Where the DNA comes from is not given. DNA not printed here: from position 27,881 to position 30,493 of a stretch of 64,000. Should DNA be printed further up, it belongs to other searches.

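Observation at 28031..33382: Five-gene, tightly overlapping minus-strand copper-handling operon with an unusual CopC-CopD-YtkA-cytochrome c fusion and a PD40 beta-propeller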

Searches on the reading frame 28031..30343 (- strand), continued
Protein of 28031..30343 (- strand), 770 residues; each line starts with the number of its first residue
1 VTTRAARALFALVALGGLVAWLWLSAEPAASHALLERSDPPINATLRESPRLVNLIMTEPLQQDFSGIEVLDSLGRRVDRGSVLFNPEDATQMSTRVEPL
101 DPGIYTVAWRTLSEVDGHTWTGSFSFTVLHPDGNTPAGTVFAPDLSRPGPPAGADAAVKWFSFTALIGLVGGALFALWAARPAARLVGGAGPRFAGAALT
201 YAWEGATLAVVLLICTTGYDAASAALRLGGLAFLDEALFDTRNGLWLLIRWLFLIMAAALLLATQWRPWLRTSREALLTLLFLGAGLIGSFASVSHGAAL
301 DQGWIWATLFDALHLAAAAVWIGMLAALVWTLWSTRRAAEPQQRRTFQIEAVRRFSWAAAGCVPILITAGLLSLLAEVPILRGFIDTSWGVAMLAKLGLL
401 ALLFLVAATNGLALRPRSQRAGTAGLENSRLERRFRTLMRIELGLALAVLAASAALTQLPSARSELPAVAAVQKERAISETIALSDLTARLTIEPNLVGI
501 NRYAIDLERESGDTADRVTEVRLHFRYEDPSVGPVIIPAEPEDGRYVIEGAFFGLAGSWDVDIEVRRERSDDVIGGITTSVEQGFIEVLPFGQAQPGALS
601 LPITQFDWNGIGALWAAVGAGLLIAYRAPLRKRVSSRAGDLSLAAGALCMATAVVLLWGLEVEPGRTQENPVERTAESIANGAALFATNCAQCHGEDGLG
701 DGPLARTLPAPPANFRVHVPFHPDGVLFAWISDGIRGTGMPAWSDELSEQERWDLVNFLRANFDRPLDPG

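Call 7: find_related_loci(query=A1, collection=genome_contigs, flank=8000)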
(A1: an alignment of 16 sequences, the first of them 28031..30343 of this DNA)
Query A1 (770 aa) in genome_contigs; peptide patterns used: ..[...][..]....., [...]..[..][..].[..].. (x = any residue, [..] = any of these).
95 stretches matched a pattern; 67 encode a relative of the query (tblastn E <= 1e-3); 60 distinct loci.
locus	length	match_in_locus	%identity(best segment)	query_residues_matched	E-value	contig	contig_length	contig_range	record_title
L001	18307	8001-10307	92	1-769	0e+0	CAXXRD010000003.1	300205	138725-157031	MAG: Dehalococcoidia bacterium isolate bf7c6e82-8c7d-4327-8e5a-8ebf02c99848 genome assembly, contig: contig_3, whole gen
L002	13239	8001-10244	62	29-768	0e+0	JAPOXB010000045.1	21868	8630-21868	MAG: Chloroflexota bacterium isolate COS3_bin_15 NODE_767_length_21868_cov_13.1224, whole genome shotgun sequence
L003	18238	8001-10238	62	31-768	0e+0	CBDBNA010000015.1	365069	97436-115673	MAG: Dehalococcoidia bacterium isolate 8dc3bd6b-4dda-4c2a-a60a-45dc8dd64482 genome assembly, contig: contig_15, whole ge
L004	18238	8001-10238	60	32-768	0e+0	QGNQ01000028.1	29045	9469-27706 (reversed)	MAG: Chloroflexi bacterium isolate TK10-74A Ga0133547_10008317, whole genome shotgun sequence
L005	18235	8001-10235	60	29-767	0e+0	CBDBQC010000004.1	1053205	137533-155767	MAG: Dehalococcoidia bacterium isolate 3b5922da-460a-4212-a651-5a23880356d2 genome assembly, contig: contig_4, whole gen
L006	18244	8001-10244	61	29-768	0e+0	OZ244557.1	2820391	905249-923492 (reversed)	MAG: Dehalococcoidia bacterium isolate 17c548fc-85ac-4b32-8eac-b178c1b3bdc7 genome assembly, chromosome: 1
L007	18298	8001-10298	58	20-767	0e+0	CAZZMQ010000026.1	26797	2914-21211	MAG TPA_asm: uncultured Dehalococcoidia bacterium isolate SRP092796_co3_888 genome assembly, contig: NODE_2771_length_26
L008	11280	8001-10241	60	29-767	0e+0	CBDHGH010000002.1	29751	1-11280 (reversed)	MAG: Dehalococcoidia bacterium isolate 575575bf-984b-4cd3-a7b8-18ad3858fffb genome assembly, contig: contig_2, whole gen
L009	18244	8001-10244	61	29-768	0e+0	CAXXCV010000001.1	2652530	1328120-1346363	MAG: Dehalococcoidia bacterium isolate f314fda6-7770-4086-b832-64b1c017fe61 genome assembly, contig: contig_1, whole gen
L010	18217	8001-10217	59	29-767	0e+0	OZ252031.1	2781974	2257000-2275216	MAG: Dehalococcoidia bacterium isolate dff2a26e-0c85-4687-84f1-4c242d812589 genome assembly, chromosome: 1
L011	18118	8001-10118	53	27-764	0e+0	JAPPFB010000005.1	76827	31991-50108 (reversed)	MAG: Chloroflexota bacterium isolate RHO1_bin_20 NODE_772_length_76827_cov_32.031431, whole genome shotgun sequence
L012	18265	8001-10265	87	16-770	0e+0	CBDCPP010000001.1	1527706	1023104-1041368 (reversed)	MAG: Dehalococcoidia bacterium isolate ce4ed754-9089-45ac-9df7-8ad5b357a940 genome assembly, contig: contig_1, whole gen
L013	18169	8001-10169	55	25-764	0e+0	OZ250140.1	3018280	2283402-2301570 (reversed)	MAG: Dehalococcoidia bacterium isolate 92aeaa82-693a-41dc-a6aa-2cafd19afa0f genome assembly, chromosome: 1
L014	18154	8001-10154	52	17-766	0e+0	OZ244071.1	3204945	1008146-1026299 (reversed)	MAG: Dehalococcoidia bacterium isolate 772cc28d-f118-45af-92c8-bcb28103da5b genome assembly, chromosome: 1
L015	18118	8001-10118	53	29-766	0e+0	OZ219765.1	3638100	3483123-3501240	MAG: Dehalococcoidia bacterium isolate 2efd49d1-a845-418d-b650-c606456da4a2 genome assembly, chromosome: 2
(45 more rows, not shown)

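Call 18: find_encoding_contigs(protein=P0036, flank=10000, max_places=2)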
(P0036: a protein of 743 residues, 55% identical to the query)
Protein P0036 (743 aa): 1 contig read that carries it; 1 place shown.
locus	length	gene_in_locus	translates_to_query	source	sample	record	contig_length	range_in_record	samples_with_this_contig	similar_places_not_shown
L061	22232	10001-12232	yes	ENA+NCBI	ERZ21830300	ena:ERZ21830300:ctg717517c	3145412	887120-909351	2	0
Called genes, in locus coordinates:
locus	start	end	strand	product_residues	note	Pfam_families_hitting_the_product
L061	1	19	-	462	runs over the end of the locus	PF08495:FIST, PF10442:FIST_C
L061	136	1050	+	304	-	PF00459:Inositol_P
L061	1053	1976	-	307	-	PF00296:Bac_luciferase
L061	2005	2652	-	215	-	PF14333:DUF4389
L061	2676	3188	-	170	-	PF13302:Acetyltransf_3, PF13420:Acetyltransf_4, PF00583:Acetyltransf_1 (weak), PF08445:FR47 (weak)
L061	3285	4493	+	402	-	PF04909:Amidohydro_2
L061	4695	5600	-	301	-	PF00106:adh_short, PF08659:KR, PF13561:adh_short_C2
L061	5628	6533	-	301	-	PF00106:adh_short, PF08659:KR, PF13561:adh_short_C2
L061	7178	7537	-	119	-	PF03992:ABM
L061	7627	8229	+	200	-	-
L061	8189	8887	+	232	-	PF04234:CopC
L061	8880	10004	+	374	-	PF26549:Tricorn_N (faint), PF07676:PD40 (faint)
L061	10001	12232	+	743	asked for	PF04234:CopC, PF05425:CopD, PF00034:Cytochrom_C, PF13442:Cytochrome_CBB3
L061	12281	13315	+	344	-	-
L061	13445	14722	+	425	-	-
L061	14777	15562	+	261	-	PF00561:Abhydrolase_1, PF12146:Hydrolase_4 (weak), PF12697:Abhydrolase_6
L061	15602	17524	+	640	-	PF00999:Na_H_Exchanger, PF02080:TrkA_C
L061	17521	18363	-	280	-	PF02683:DsbD_TM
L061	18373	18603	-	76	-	-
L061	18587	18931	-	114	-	-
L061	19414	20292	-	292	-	PF03446:NAD_binding_2, PF14833:NAD_binding_11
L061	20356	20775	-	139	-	PF05942:PaREP1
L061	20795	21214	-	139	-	PF05942:PaREP1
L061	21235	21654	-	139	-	PF05942:PaREP1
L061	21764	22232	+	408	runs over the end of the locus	PF02515:CoA_transf_3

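Call 19: find_encoding_contigs(protein=P0019, flank=10000, max_places=2)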
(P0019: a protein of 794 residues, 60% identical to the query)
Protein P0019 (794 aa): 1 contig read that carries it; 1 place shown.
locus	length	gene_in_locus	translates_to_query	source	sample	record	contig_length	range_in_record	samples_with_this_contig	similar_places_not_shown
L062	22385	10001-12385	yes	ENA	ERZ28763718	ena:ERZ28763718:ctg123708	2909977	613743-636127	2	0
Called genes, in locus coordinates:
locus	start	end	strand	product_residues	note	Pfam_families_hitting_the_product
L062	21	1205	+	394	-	PF00364:Biotin_lipoyl, PF02817:E3_binding, PF00198:2-oxoacid_dh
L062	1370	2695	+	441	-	PF00463:ICL, PF13714:PEP_mutase, PF00463:ICL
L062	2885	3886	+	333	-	PF16884:ADH_N_2, PF00107:ADH_zinc_N, PF13602:ADH_zinc_N_2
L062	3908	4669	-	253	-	PF01061:ABC2_membrane, PF12698:ABC2_membrane_3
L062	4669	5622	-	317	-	PF00005:ABC_tran, PF13304:AAA_21, PF13732:DrrA1-3_C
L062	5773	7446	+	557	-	PF00920:ILVD_EDD_N, PF24877:ILV_EDD_C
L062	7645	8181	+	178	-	-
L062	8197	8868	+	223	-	PF04234:CopC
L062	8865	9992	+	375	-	PF26549:Tricorn_N (faint), PF07676:PD40 (faint)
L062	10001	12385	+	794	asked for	PF04234:CopC, PF05425:CopD, PF13442:Cytochrome_CBB3, PF00034:Cytochrom_C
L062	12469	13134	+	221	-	PF00254:FKBP_C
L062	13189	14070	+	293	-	PF00561:Abhydrolase_1, PF12146:Hydrolase_4, PF12697:Abhydrolase_6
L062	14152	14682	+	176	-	PF11716:MDMPI_N (weak), PF12867:DinB_2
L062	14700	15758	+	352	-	PF00296:Bac_luciferase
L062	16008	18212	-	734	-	PF00496:SBP_bac_5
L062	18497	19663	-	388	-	PF00144:Beta-lactamase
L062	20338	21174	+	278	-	PF02353:CMAS (weak), PF05175:MTS (weak), PF13489:Methyltransf_23, PF01209:Ubie_methyltran, PF13847:Methyltransf_31, PF08241:Methyltransf_11, PF08242:Methyltransf_12, PF13649:Methyltransf_25, +1 more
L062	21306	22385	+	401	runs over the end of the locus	PF00108:Thiolase_N, PF02803:Thiolase_C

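Call 42: predict_structure(alignment_id=A4)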
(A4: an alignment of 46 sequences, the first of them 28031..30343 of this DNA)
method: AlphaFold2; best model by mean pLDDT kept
length: 770 residues; sequences in the alignment: 46
mean_pLDDT: 72.8   pTM: 0.51
mean pLDDT of the five models: 72.8, 71.4, 70.3, 70.0, 63.4
residues with pLDDT >= 90: 131; 70-90: 372; 50-70: 150; < 50: 117
segments of 3 or more residues with pLDDT < 50: 1-4, 26-43, 133-135, 137-148, 296-303, 462-475, 531-533, 584-606, 660-667, 709-720, 736-738, 766-770
pLDDT, mean of each block of 10 residues (from residue 1): 59 74 46 25 57 77 82 72 81 84 74 61 62 45 39 70 91 94 88 90 94 92 69 69 78 96 93 93 93 56 58 86 90 84 87 85 82 64 66 82 81 70 58 79 80 65 40 56 86 74 83 70 79 70 81 70 88 86 39 28 47 82 83 84 90 73 51 89 89 73 60 42 72 64 86 91 56
secondary structure, 60 per line:
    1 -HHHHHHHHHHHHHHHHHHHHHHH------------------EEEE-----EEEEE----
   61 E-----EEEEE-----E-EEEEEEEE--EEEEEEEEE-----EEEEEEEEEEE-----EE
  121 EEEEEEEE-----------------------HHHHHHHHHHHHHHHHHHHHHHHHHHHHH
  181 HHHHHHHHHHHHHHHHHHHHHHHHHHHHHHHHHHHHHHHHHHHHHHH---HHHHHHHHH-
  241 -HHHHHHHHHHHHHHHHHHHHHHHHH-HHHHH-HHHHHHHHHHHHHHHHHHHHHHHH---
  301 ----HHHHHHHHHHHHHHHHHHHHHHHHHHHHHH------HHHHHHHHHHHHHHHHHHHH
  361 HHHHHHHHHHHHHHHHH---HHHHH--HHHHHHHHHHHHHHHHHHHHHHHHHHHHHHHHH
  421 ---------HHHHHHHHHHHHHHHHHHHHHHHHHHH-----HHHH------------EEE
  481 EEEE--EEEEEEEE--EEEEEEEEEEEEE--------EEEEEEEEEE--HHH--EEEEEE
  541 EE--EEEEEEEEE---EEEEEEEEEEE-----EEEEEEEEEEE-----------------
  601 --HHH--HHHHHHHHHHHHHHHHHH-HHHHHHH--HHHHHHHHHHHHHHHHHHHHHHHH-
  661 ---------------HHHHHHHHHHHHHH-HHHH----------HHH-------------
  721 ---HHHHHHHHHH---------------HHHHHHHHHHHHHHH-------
elements in order (helices of 4 or more, strands of 3 or more residues): H2-24 E43-46 E52-56 E67-71 E79-86 E89-97 E103-113 E119-128 H152-227 H231-239 H242-266 H268-272 H274-297 H305-334 H341-377 H381-385 H388-420 H430-456 H462-465 E478-484 E487-494 E497-509 E518-527 E535-542 E545-553 E557-567 E573-583 H608-625 H627-633 H636-659 H676-689 H691-694 H724-733 H749-763

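Call 48: fold_search(model_id=the predicted structure, library=pdb)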
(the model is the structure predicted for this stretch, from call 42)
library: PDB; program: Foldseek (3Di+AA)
matches with E <= 10: 903; with E <= 0.001: 11
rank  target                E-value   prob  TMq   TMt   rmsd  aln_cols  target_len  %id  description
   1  5icu                  2.8e-05  1.00  0.11  0.78   1.5        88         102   30  The crystal structure of CopC from Methylosinus trichosporium OB3b (released 2016-04-06)
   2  9c14                  5.1e-05  1.00  0.11  0.84   1.0        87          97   28  Structure of the CopC-like domain of YcnJ (released 2025-08-06)
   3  9vr0_MODEL_1_A        2.2e-04  1.00  0.12  0.72   2.2        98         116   42  NMR solution structure of termini-truncated oxidized cytochrome c552 from Thioalkalivibrio paradoxus (released 2025-07-30)
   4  6nfq_A                2.9e-04  1.00  0.10  0.74   1.9        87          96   25  CopC from Pseudomonas fluorescens (released 2019-04-24)
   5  6tpb_MODEL_1_A        4.2e-04  1.00  0.10  0.76   1.8        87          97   25  NMR structure of the apo-form of Pseudomonas fluorescens CopC (released 2021-01-13)
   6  7bk5                  4.2e-04  1.00  0.11  0.76   1.9        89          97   24  PfCopC mutant - E27A (released 2021-07-07)
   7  2c9r                  4.8e-04  1.00  0.11  0.77   1.7        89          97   28  apo-H91F CopC (released 2006-05-03)
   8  9ll2_A                5.3e-04  1.00  0.12  0.70   3.6       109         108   15  Crystal structure of the Helicobacter pylori copper resistance determinant CrdA in the apo form (released 2025-11-19)
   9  6nfr                  6.8e-04  1.00  0.10  0.74   1.9        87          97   24  CopC from Pseudomonas fluorescens (released 2019-04-24)
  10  6nfs                  7.1e-04  1.00  0.10  0.73   2.1        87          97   24  CopC from Pseudomonas fluorescens (released 2019-04-24)
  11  8ytq_B                7.1e-04  1.00  0.11  0.58   2.6       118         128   22  The structure of apoCopC from Thioalkalivibrio paradoxus (released 2024-04-24)
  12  6nfq_B                1.1e-03  1.00  0.10  0.74   1.9        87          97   25  CopC from Pseudomonas fluorescens (released 2019-04-24)
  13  8ytq_A                1.1e-03  1.00  0.10  0.58   2.7       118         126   22  The structure of apoCopC from Thioalkalivibrio paradoxus (released 2024-04-24)
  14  7bk6_BBB              1.3e-03  1.00  0.10  0.73   2.0        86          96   24  PfCopC mutant - D83A (released 2021-07-07)
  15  8ytq_C                1.5e-03  1.00  0.11  0.58   2.6       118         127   22  The structure of apoCopC from Thioalkalivibrio paradoxus (released 2024-04-24)
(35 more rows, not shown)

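Call 71: search_protein_representatives(protein=window:28031-30343:-)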
Query: 770 residues. Proteins with E-value up to 0.001 (for the whole library): 21482; up to 1e-10: 6477; up to 1e-30: 787. The best 150 are listed.
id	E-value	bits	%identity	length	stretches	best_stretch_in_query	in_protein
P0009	8.1e-290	980.3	62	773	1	6-768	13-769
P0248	2.2e-147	509.3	42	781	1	18-766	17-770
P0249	3.1e-131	455.9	65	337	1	439-769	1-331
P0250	8.6e-125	434.6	38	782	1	13-764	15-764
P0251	4.1e-117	409.2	39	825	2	226-760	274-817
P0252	7.2e-111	388.5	34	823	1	17-764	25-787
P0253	6.4e-108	378.8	40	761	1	3-764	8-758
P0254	3.7e-107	376.3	37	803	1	12-766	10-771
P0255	5.9e-105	369.0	39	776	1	11-763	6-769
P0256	2.8e-100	353.5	38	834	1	9-765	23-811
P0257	3.1e-99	350.1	36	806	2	279-763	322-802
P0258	3.7e-98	346.5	52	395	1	7-421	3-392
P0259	4.5e-97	342.9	37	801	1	13-761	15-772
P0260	9.4e-97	341.9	38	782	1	4-764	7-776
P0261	2.6e-95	337.1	34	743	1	7-763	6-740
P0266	4.2e-90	319.9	35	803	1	1-765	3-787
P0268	1.2e-88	315.1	34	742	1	14-767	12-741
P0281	4.7e-81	290.0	36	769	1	6-761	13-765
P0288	9.1e-79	282.4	32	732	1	24-761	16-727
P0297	6.8e-76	272.9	36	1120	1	18-764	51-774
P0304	1.5e-74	268.4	32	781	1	6-765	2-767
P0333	1.2e-69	252.2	37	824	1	13-761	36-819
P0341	7.0e-68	246.4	30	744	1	16-760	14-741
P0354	1.9e-66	241.7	32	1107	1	18-764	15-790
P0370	6.2e-64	233.3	35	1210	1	8-761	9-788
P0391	4.2e-62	227.3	36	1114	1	17-761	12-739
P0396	8.0e-62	226.4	33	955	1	16-761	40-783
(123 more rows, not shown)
